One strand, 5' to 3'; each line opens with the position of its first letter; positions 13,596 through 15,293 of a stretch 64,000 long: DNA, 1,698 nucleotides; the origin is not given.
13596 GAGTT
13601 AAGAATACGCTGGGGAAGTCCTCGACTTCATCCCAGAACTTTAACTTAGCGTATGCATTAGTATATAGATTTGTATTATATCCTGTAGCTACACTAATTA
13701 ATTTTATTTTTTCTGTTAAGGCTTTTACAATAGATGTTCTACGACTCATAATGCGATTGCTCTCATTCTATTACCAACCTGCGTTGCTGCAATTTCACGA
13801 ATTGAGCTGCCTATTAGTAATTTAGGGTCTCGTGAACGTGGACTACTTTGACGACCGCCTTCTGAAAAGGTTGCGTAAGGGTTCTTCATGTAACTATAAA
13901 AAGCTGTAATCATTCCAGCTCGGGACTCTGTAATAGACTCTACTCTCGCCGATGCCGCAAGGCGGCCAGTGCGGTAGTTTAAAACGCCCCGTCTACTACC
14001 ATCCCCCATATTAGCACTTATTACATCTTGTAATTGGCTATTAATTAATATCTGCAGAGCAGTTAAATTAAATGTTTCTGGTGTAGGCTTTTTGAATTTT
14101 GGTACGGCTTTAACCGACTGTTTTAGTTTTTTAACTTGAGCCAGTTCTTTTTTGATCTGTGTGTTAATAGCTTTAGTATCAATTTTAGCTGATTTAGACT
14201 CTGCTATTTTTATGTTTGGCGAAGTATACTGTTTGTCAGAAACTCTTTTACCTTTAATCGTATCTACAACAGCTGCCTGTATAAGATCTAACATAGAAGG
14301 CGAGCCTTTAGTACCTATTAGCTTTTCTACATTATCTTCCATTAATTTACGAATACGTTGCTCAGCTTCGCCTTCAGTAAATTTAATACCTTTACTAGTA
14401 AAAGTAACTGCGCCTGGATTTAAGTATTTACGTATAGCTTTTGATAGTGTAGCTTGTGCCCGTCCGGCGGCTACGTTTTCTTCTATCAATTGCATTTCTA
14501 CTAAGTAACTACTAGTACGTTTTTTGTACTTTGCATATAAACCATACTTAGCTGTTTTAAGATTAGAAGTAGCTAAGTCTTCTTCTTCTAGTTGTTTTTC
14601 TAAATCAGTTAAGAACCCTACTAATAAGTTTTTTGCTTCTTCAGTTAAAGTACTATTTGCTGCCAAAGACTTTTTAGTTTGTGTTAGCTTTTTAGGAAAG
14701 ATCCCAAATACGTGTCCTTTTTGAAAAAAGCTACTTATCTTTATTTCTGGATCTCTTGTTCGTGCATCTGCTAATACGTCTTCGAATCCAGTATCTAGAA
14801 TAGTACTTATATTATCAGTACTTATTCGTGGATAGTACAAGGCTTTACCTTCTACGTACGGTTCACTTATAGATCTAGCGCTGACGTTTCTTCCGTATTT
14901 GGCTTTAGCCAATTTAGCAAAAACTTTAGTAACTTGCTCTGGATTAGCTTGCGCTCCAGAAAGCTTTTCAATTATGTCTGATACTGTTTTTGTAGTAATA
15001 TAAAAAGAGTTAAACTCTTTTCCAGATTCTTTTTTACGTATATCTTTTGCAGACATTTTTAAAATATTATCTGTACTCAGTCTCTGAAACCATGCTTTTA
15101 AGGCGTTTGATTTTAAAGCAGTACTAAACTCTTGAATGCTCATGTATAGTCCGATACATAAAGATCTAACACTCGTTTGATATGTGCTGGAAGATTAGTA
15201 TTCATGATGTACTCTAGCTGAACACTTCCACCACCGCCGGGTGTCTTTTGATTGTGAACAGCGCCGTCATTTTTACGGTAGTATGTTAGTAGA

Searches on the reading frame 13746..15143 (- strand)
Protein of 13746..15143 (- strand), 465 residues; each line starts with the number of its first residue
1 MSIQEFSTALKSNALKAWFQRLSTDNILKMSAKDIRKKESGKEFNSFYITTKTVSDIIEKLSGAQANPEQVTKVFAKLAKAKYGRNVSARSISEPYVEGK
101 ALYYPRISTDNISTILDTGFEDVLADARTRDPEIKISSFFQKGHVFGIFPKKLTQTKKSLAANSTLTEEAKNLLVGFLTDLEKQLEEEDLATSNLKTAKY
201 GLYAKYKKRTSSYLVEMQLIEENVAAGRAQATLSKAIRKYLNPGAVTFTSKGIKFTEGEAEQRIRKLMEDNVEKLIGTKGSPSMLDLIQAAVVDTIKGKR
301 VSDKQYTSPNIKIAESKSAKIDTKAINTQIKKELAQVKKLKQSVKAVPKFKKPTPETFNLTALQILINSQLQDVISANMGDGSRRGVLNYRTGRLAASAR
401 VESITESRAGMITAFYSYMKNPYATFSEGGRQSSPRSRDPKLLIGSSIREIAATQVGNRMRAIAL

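Call 12: search_protein_families(library=phrogs, proteins=[window:13746-15143:-])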
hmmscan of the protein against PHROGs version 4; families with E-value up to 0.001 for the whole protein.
window:13746-15143:- (465 aa): 1 family
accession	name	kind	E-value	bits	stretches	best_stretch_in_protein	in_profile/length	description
phrog_3725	-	connector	8.3e-05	23.4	1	387-448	159-233/253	tail completion or Neck1 protein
